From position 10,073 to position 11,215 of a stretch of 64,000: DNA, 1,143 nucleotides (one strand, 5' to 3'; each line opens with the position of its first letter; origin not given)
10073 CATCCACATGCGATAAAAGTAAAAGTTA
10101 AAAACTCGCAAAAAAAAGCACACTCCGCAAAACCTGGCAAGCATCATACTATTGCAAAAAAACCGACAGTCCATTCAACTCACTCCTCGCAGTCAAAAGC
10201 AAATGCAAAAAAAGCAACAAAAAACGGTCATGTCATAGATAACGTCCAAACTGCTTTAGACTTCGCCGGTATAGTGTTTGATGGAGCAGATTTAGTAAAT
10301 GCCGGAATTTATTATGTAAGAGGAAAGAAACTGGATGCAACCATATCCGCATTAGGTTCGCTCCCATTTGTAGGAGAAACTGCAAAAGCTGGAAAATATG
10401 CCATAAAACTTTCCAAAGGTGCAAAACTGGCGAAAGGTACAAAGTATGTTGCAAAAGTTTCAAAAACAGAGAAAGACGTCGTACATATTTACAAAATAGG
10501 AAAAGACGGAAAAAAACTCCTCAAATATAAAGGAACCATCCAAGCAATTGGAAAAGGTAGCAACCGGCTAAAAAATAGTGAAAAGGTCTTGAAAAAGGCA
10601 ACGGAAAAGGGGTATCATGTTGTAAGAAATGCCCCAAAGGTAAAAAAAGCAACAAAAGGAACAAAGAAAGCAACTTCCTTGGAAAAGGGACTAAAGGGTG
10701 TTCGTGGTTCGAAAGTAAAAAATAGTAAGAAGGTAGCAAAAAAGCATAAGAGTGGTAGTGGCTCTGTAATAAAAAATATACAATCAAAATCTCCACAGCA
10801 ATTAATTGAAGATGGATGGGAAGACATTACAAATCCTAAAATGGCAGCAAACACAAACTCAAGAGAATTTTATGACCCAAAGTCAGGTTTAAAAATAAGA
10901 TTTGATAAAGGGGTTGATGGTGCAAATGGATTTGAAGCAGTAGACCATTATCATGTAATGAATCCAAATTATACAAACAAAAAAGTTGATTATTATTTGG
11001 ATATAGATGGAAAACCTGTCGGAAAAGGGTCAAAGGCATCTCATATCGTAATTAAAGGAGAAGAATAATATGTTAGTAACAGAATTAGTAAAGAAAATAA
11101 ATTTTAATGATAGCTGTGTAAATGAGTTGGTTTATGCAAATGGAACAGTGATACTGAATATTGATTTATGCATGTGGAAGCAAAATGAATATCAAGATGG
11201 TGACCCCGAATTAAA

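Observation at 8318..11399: Giant lysine-rich protein with a pre-toxin-TG-like motif and C-terminal module, followed by a translationally coupled acidic ORF: polymorphic toxin/immunity-like pair without a known delivery domain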

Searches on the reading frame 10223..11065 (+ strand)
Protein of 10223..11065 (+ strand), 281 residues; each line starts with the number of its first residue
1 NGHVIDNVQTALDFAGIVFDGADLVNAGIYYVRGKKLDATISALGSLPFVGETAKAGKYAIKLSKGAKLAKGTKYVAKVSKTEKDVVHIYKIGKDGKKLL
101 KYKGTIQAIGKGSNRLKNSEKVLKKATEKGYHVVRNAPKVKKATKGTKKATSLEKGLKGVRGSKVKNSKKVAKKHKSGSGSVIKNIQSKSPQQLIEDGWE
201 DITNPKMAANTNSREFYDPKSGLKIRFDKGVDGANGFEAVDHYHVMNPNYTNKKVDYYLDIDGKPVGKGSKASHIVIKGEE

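Call 12: find_homologous_proteins(query=window:10223-11065:+, max_evalue=0.01)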
Query window:10223-11065:+ (281 aa): 89 proteins with E <= 0.01 among 1816 candidates.
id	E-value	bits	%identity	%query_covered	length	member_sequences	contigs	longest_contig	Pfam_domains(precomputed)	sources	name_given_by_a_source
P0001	1.5e-161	555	99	94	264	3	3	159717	-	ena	-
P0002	6.7e-63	231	93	41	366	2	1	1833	-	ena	-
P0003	3.8e-62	229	99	38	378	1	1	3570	-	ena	-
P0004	4.5e-62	228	67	63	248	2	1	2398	-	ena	-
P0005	1.1e-61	227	84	46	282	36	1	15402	-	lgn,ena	-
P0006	1.4e-61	227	67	63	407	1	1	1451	-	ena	-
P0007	1.4e-61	227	67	63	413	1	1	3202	-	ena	-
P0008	1.8e-61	226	96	39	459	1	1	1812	-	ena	-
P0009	2.8e-61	226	92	40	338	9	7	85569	-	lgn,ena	-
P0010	4.6e-60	222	96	38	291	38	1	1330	-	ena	-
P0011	6.0e-60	221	51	93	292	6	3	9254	-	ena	-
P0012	8.6e-60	221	70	59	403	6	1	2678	-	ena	-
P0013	9.0e-60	221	70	57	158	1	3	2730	-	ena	-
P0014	2.4e-58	216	69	57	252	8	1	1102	-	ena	-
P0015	7.4e-58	215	92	38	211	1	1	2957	-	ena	-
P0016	9.6e-58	214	44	100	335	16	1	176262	-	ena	-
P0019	2.8e-55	206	89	38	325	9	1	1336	PF14449.12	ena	-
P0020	5.6e-55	205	74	51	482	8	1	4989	PF14449.12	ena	-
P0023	3.0e-51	193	69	45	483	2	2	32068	PF04740.19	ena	-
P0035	7.8e-41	159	66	38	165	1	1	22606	PF07591.16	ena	-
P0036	2.2e-40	157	72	35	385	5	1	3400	PF07591.16,PF14623.12,PF01079.26,PF14890.12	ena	-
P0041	1.1e-37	148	67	35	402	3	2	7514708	PF06013.19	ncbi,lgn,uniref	ncbi:WXG100 family type VII secretion target [Paenibacillus sp. FSL W7-1332]|uniref:WXG100 family ty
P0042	1.4e-37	148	58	52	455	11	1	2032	PF05593.20,PF25023.2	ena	-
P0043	2.9e-37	147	66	36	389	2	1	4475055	PF06013.19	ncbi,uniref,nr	ncbi:WXG100 family type VII secretion target protein [Paenibacillus algicola]|uniref:WXG100 family t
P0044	8.5e-37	146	66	35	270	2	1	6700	-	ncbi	ncbi:MAG: RHS repeat-associated core domain-containing protein [Lachnospiraceae bacterium]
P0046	4.2e-36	143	59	39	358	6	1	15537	PF06013.19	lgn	-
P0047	1.1e-35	142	64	35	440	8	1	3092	PF05593.20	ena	-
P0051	3.7e-29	120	67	31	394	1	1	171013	PF06013.19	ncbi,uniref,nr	ncbi:WXG100 family type VII secretion target [Paenibacillus sp. JX-17]|uniref:WXG100 family type VII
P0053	6.1e-29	120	59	35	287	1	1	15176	PF13699.12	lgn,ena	-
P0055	1.3e-28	119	55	43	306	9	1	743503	-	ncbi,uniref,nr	ncbi:RHS repeat-associated core domain-containing protein [Paenibacillus rubinfantis]|uniref:RHS rep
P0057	1.1e-27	116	61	35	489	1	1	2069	PF09374.16,PF01471.24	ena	-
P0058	3.5e-27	114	53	31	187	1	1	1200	-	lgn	-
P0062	4.7e-26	110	64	32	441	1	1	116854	PF14449.12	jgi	-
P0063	5.9e-26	110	59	33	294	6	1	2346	PF14449.12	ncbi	ncbi:pre-toxin TG domain-containing protein, partial [Parageobacillus thermoglucosidasius]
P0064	2.0e-25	108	56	35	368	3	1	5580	PF14449.12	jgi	jgi:hypothetical protein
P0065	4.2e-25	107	56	35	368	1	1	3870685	PF14449.12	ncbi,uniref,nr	ncbi:pre-toxin TG domain-containing protein [Parageobacillus thermoglucosidasius]|uniref:Pre-toxin T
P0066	4.5e-25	107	56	35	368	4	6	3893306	PF14449.12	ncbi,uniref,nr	ncbi:pre-toxin TG domain-containing protein [Parageobacillus thermoglucosidasius]|uniref:pre-toxin T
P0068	5.6e-24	104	53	31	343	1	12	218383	PF01471.24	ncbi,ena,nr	ncbi:MAG: hypothetical protein IJC06_00810 [Clostridia bacterium]|nr:hypothetical protein [Clostridi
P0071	3.0e-22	98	51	40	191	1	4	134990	-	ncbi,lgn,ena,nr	ncbi:MAG: hypothetical protein IJ323_01665 [Clostridia bacterium]|nr:hypothetical protein [Clostridi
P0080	4.9e-20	91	52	35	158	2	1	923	PF07591.16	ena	-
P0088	3.1e-18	85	54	32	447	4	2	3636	PF04233.20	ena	-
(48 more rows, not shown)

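Call 20: find_encoding_contigs(protein=P0001, flank=6000, max_places=4)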
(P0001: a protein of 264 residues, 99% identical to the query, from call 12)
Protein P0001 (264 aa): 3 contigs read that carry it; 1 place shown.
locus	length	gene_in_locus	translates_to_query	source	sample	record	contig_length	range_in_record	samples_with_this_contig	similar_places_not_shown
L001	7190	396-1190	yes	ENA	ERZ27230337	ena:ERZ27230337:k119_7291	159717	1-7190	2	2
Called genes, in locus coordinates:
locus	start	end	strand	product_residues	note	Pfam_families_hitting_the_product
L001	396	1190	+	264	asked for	-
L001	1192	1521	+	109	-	-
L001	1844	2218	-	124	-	-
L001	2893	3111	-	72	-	PF01176:eIF-1a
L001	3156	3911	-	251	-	PF00557:Peptidase_M24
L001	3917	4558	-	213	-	PF00406:ADK, PF13207:AAA_17, PF13238:AAA_18 (faint), PF13671:AAA_33 (faint), PF05191:ADK_lid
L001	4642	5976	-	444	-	PF00344:SecY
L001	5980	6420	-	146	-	PF00828:Ribosomal_L27A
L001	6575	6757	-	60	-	PF00327:Ribosomal_L30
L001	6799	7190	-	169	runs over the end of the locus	PF00333:Ribosomal_S5, PF03719:Ribosomal_S5_C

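Call 21: find_encoding_contigs(protein=P0016, flank=5000, max_places=2)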
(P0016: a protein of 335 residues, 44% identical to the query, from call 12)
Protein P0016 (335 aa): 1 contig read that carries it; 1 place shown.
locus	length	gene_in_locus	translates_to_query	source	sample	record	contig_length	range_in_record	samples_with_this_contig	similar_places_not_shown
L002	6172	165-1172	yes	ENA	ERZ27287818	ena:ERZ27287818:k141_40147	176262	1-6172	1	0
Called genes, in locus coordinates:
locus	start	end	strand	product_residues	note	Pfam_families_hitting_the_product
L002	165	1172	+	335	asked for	-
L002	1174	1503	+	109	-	-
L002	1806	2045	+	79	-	-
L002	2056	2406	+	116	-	-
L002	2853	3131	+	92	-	-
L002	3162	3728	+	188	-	PF01885:PTS_2-RNA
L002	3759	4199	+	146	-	-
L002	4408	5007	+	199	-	-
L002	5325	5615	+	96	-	-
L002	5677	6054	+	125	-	-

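Call 22: find_encoding_contigs(protein=P0023, flank=5000, max_places=2)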
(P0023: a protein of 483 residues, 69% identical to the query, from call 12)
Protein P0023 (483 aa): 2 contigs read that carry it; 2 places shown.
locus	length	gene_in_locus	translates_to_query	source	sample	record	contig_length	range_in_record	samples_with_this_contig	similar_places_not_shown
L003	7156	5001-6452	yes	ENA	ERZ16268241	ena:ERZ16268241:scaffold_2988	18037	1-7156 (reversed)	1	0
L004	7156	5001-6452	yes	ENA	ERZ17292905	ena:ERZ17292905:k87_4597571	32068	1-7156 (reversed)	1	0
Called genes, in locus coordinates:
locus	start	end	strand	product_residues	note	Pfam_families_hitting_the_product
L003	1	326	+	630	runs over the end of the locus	-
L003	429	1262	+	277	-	PF01487:DHquinase_I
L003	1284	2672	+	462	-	PF07690:MFS_1, PF12832:MFS_1_like, PF13347:MFS_2, PF07690:MFS_1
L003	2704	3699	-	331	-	PF01408:GFO_IDH_MocA, PF03807:F420_oxidored (weak), PF22725:GFO_IDH_MocA_C3, PF02894:GFO_IDH_MocA_C (weak)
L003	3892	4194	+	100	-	PF13780:DUF4176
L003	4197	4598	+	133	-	-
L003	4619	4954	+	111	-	-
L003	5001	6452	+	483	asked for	PF04740:LXG (weak)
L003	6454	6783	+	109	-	-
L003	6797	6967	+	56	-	-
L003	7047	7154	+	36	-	?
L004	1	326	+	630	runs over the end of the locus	-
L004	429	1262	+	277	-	PF01487:DHquinase_I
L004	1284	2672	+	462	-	PF07690:MFS_1, PF12832:MFS_1_like, PF13347:MFS_2, PF07690:MFS_1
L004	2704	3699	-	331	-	PF01408:GFO_IDH_MocA, PF03807:F420_oxidored (weak), PF22725:GFO_IDH_MocA_C3, PF02894:GFO_IDH_MocA_C (weak)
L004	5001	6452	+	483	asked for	PF04740:LXG (weak)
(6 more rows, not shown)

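Call 23: find_encoding_contigs(protein=P0041, flank=5000, max_places=2)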
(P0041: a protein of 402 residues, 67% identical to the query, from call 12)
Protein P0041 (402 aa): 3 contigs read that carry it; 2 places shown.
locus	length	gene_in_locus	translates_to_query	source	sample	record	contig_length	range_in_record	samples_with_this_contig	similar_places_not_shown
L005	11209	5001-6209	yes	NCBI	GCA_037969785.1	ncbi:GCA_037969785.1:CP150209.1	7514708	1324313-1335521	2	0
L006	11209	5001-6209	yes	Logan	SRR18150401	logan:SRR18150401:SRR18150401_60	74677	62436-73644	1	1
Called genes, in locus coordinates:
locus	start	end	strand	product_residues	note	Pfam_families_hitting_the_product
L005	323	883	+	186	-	PF08378:NERD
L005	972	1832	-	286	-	-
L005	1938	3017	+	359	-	PF01939:NucS_C (weak)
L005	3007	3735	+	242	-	-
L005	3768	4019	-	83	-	PF13560:HTH_31, PF12844:HTH_19, PF13443:HTH_26 (weak), PF01381:HTH_3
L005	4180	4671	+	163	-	-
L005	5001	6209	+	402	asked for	PF06013:WXG100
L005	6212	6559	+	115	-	-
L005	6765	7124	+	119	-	-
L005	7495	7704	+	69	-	-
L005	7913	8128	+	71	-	-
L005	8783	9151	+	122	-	-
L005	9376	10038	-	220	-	-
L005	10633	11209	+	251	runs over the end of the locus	-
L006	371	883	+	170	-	PF08378:NERD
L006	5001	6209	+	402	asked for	PF06013:WXG100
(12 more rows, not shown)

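Call 24: find_encoding_contigs(protein=P0065, flank=4000, max_places=1)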
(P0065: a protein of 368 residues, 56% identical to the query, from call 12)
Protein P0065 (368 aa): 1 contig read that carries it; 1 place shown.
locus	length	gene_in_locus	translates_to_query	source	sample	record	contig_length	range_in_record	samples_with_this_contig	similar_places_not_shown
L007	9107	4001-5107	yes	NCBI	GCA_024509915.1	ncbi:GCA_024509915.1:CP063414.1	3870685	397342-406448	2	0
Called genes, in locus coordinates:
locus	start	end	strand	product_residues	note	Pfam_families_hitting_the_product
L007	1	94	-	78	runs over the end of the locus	-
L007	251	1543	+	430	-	PF14449:PT-TG, PF15636:Tox-GHH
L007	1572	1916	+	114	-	-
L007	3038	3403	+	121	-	PF15636:Tox-GHH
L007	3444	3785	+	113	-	-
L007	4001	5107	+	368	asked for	PF14449:PT-TG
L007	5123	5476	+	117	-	-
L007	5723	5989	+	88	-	-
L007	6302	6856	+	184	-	PF08887:GAD-like, PF08906:T6SS_Tdi1_C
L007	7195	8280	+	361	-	PF14449:PT-TG, PF18431:RNAse_A_bac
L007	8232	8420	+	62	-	PF18431:RNAse_A_bac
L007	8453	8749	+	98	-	PF18593:CdiI_2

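Call 25: find_encoding_contigs(protein=P0071, flank=4000, max_places=1)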
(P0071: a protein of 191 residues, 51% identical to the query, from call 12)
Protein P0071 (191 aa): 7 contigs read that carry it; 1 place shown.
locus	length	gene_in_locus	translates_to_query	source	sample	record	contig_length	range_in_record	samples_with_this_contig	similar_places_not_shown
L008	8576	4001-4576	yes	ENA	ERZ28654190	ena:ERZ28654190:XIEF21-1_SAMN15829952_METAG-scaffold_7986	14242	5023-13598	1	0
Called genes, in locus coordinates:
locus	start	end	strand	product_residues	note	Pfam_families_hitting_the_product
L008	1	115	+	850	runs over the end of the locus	PF00521:DNA_topoisoIV, PF03989:DNA_gyraseA_C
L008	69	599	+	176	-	PF01648:ACPS (weak)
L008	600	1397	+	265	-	PF00753:Lactamase_B, PF23023:Anti-Pycsar_Apyc1, PF12706:Lactamase_B_2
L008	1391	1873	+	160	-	PF02590:SPOUT_MTase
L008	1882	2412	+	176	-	PF00583:Acetyltransf_1 (weak)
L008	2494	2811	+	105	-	PF12647:RNHCP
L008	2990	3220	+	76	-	PF12844:HTH_19, PF13560:HTH_31 (weak), PF01381:HTH_3 (weak), PF13443:HTH_26 (weak)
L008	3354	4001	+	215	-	PF14386:DUF4417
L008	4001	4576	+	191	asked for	-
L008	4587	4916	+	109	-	-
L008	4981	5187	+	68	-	-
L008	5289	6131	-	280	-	PF01261:AP_endonuc_2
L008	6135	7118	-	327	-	-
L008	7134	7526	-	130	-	-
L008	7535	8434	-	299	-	PF02195:ParB_N, PF17762:HTH_ParB, PF23552:ParB_C (weak)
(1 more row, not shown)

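Call 26: find_encoding_contigs(protein=P0053, flank=4000, max_places=1)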
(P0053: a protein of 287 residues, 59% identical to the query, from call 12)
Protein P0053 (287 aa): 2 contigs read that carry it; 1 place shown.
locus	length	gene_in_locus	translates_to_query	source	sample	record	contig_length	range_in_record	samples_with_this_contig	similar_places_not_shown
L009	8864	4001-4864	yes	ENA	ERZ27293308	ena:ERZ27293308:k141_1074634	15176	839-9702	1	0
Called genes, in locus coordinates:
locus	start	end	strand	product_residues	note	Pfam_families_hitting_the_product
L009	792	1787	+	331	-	-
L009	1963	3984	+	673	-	PF00004:AAA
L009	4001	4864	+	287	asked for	PF13699:eCIS_core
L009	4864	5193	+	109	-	-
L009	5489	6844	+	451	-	PF00486:Trans_reg_C (weak), PF03704:BTAD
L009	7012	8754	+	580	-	PF04984:Phage_sheath_1, PF17482:Phage_sheath_1C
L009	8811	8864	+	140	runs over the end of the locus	PF06841:Phage_T4_gp19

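Call 51: search_protein_families(library=pfam, proteins=[P0020, P0062, P0065, L007:251-1540:+, L007:7195-8277:+, P0071, P0058, P0036, P0042], max_evalue=10)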
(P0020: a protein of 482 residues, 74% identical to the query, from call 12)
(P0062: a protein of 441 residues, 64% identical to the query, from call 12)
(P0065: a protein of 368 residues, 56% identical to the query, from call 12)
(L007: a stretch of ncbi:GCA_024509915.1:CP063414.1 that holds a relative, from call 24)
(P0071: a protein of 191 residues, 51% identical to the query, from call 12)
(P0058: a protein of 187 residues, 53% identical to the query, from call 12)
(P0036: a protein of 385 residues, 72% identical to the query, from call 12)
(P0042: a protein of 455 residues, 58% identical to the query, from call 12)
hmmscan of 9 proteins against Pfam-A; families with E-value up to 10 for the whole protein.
P0020 (482 aa): 3 families
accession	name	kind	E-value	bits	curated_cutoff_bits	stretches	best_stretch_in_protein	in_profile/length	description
PF14449.11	PT-TG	-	1.4e-12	47.9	23.5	1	224-290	2-62/68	Pre-toxin TG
PF18160.6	SLATT_5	-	0.2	11.4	29.5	1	142-174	121-153/192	SMODS and SLOG-associating 2TM effector domain family 5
PF04740.18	LXG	-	0.23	11.7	26.5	1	2-66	77-141/202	LXG domain of WXG superfamily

P0062 (441 aa): 3 families
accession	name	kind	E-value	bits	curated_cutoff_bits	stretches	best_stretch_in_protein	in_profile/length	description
PF14449.11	PT-TG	-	1e-08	35.5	23.5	1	131-163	3-35/68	Pre-toxin TG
PF07759.17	DUF1615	-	0.06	12.9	25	1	31-119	48-134/319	Protein of unknown function (DUF1615)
PF09936.14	Methyltrn_RNA_4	-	0.19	12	22.6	1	39-97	77-135/182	SAM-dependent RNA methyltransferase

P0065 (368 aa): 4 families
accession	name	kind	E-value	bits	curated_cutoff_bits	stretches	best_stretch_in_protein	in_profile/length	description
PF14449.11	PT-TG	-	4.6e-10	39.8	23.5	1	91-157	5-68/68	Pre-toxin TG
PF06008.19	Laminin_I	-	0.016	15.4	34.6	1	52-97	172-217/259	Laminin Domain I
PF25340.1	BCD_RFX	-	0.077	12.8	24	1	163-215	46-97/270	RFX BCD domain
PF06013.18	WXG100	-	0.17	12.6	27.3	1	4-88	2-86/86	Proteins of 100 residues with WXG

L007:251-1540:+ (430 aa): 5 families
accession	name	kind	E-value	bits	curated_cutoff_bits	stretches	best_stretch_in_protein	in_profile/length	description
PF15636.11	Tox-GHH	-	4.6e-14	52.5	25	1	321-399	2-77/78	GHH signature containing HNH/Endo VII superfamily nuclease toxin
PF14449.11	PT-TG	-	3.7e-10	40.1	23.5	1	91-157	5-68/68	Pre-toxin TG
PF06013.18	WXG100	-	0.0065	17.2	27.3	1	4-88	2-86/86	Proteins of 100 residues with WXG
PF06008.19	Laminin_I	-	0.075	13.2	34.6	1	53-97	173-217/259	Laminin Domain I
PF10675.14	DUF2489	-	0.26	11.7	27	1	163-216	59-112/130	Protein of unknown function (DUF2489)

L007:7195-8277:+ (361 aa): 6 families
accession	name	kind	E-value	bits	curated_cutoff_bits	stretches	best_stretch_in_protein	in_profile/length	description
PF14449.11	PT-TG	-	3.4e-14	53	23.5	1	91-157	5-68/68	Pre-toxin TG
PF18431.6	RNAse_A_bac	-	4.1e-14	53.8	27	1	294-340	1-47/113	Bacterial CdiA-CT RNAse A domain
PF06008.19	Laminin_I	-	0.006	16.8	34.6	1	53-97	173-217/259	Laminin Domain I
PF06013.18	WXG100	-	0.023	15.4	27.3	1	4-88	2-86/86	Proteins of 100 residues with WXG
PF25340.1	BCD_RFX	-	0.04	13.8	24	1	160-213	44-96/270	RFX BCD domain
PF03623.18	Focal_AT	-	0.21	12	23.3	1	150-217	67-128/133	Focal adhesion targeting region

P0071 (191 aa): 0 families

P0058 (187 aa): 1 family
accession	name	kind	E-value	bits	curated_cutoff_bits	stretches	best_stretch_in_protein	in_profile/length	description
PF05819.16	NolX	-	0.19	11.3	26.1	1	34-89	349-402/436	NolX protein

P0036 (385 aa): 8 families
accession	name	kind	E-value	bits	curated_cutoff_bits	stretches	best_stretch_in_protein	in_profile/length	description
PF07591.16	PT-HINT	-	3.4e-25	89.3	27.7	1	147-271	1-127/137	Pretoxin HINT domain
PF14890.11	Intein_splicing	-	2.3e-07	31.2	35.8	1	149-312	3-129/155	Intein splicing domain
PF14623.11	Vint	-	1.4e-06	28.7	27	1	141-250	2-98/166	Hint-domain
PF01079.26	Hint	-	2.8e-06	27.5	29.7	1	138-216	10-91/213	Hint module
PF13403.11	Hint_2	-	3.6e-05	24.6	28.4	1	141-173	2-34/147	Hint domain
PF10810.13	DUF2545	-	0.16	12.6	27.8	1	6-60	14-62/80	Protein of unknown function (DUF2545)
PF13430.11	DUF4112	-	0.17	12.6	23.3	0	24-41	76-93/105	Domain of unknown function (DUF4112)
PF07197.17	DUF1409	-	0.23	11.7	29.2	1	281-299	14-32/48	Protein of unknown function (DUF1409)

P0042 (455 aa): 4 families
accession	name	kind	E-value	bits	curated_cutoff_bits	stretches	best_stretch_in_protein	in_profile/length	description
PF05593.20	RHS_repeat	-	5.6e-06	27.1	22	1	62-91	1-35/38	RHS Repeat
PF03527.20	RHS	-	0.0054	17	27.9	1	144-176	3-35/38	RHS protein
PF06004.18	DUF903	-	0.16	12.3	27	1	10-38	4-32/49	Bacterial protein of unknown function (DUF903)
PF06129.17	Chordopox_G3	-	0.21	12.8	22.3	0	71-107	64-100/108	Chordopoxvirus G3 protein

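Call 81: search_protein_families(library=phrogs, proteins=[window:10223-11065:+], max_evalue=0.01)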
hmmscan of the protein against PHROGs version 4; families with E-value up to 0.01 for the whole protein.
window:10223-11065:+ (281 aa): 0 families

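Call 102: list_cluster_members(proteins=[P0065, P0066, P0063])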
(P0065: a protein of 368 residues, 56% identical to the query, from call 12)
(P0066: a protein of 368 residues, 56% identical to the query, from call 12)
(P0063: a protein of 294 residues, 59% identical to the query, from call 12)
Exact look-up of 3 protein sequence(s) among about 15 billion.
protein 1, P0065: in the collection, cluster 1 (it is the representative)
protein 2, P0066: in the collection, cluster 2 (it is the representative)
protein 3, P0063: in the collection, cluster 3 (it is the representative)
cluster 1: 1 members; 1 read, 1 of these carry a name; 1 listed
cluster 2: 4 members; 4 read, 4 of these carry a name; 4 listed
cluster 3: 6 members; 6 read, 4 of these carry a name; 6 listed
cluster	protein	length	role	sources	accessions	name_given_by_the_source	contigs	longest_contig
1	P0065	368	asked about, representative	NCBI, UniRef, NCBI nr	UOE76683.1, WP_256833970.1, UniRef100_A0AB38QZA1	pre-toxin TG domain-containing protein [Parageobacillus thermoglucosidasius] | Pre-toxin TG domain-containing protein n=1 Tax=Parageobacillus thermoglucosidasius ...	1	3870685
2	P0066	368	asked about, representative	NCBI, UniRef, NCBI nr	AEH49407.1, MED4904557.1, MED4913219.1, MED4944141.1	pre-toxin TG domain-containing protein [Parageobacillus thermoglucosidasius] | pre-toxin TG domain-containing protein n=1 Tax=Parageobacillus thermoglucosidasius ...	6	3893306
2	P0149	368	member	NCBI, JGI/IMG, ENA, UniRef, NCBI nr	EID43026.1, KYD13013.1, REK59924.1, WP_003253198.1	pre-toxin TG domain-containing protein [Parageobacillus thermoglucosidasius] | pre-toxin TG domain-containing protein n=2 Tax=Parageobacillus thermoglucosidasius ...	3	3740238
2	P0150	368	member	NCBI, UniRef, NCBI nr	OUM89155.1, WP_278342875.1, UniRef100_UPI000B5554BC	pre-toxin TG domain-containing protein [Parageobacillus thermoglucosidasius] | pre-toxin TG domain-containing protein n=2 Tax=Parageobacillus thermoglucosidasius ...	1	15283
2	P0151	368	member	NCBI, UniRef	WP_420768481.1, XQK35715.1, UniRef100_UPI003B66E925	pre-toxin TG domain-containing protein [Parageobacillus thermoglucosidasius] | pre-toxin TG domain-containing protein n=1 Tax=Parageobacillus thermoglucosidasius ...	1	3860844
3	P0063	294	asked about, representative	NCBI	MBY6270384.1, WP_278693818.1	pre-toxin TG domain-containing protein, partial [Parageobacillus thermoglucosidasius]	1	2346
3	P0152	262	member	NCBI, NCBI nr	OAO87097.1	ESAT-6/Esx family secreted protein EsxA/YukE [Parageobacillus thermoglucosidasius]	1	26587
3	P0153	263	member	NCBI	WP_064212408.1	pre-toxin TG domain-containing protein, partial [Parageobacillus thermoglucosidasius]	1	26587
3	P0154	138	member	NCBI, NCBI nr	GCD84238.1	hypothetical protein PTHTG4_33030 [Parageobacillus thermoglucosidasius]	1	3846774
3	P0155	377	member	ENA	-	-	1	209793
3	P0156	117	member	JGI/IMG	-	-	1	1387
